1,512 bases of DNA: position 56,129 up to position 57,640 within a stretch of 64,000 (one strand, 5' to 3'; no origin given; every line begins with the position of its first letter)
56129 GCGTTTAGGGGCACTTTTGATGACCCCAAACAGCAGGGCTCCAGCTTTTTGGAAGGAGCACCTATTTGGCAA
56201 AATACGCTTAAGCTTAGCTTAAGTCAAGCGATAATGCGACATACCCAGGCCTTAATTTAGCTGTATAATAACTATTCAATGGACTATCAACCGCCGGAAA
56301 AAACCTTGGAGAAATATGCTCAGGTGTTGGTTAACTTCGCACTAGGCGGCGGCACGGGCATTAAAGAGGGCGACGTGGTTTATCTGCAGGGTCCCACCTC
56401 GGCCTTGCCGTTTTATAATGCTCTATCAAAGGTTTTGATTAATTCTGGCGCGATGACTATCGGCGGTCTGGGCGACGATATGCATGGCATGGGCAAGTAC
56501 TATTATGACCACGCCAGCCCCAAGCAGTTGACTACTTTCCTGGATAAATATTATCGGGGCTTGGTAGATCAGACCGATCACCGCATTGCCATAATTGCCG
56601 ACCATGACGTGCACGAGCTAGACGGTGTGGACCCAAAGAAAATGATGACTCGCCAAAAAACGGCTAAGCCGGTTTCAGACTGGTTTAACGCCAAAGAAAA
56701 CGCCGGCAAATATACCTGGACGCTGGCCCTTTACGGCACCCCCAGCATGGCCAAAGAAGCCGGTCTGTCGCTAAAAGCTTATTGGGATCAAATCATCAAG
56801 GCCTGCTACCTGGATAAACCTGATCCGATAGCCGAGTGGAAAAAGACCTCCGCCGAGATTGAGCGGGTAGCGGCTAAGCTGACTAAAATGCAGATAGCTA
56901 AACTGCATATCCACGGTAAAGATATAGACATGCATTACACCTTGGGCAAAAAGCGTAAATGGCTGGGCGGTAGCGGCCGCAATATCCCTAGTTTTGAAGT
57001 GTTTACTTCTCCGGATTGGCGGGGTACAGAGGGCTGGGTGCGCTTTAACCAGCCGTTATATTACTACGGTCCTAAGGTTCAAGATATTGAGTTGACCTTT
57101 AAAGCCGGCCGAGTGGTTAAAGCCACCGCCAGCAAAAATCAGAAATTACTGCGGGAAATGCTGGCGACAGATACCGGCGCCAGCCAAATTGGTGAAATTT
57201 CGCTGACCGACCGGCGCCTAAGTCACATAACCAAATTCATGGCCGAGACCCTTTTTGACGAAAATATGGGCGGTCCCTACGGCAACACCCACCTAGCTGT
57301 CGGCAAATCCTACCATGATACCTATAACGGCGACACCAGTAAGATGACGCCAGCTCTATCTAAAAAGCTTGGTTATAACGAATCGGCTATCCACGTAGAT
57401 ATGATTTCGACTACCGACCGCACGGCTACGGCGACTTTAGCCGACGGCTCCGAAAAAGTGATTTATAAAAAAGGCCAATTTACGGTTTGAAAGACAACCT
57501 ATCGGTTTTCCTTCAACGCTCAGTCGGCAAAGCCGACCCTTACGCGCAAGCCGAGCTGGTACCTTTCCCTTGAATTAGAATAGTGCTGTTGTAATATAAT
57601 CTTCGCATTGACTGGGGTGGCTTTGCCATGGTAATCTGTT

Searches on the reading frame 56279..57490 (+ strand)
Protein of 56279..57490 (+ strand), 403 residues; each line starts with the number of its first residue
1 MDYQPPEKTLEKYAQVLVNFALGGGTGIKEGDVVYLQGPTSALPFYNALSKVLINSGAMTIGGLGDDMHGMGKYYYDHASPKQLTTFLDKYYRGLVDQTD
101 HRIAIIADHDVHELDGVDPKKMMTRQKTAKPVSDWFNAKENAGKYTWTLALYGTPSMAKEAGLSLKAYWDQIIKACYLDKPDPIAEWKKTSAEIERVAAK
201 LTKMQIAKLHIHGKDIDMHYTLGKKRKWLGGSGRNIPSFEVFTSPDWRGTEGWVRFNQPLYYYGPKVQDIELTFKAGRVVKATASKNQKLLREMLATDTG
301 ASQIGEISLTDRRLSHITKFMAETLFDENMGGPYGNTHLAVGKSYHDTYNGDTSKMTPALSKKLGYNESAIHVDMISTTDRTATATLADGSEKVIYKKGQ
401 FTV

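Call 36: search_protein_families(library=pfam, proteins=[window:56279-57490:+], max_evalue=0.001)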
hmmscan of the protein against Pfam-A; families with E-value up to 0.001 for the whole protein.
window:56279-57490:+ (403 aa): 1 family
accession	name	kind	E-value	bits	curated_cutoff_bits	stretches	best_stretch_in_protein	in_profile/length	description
PF02073.20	Peptidase_M29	-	1.8e-106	356.9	27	1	7-401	2-406/406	Thermophilic metalloprotease (M29)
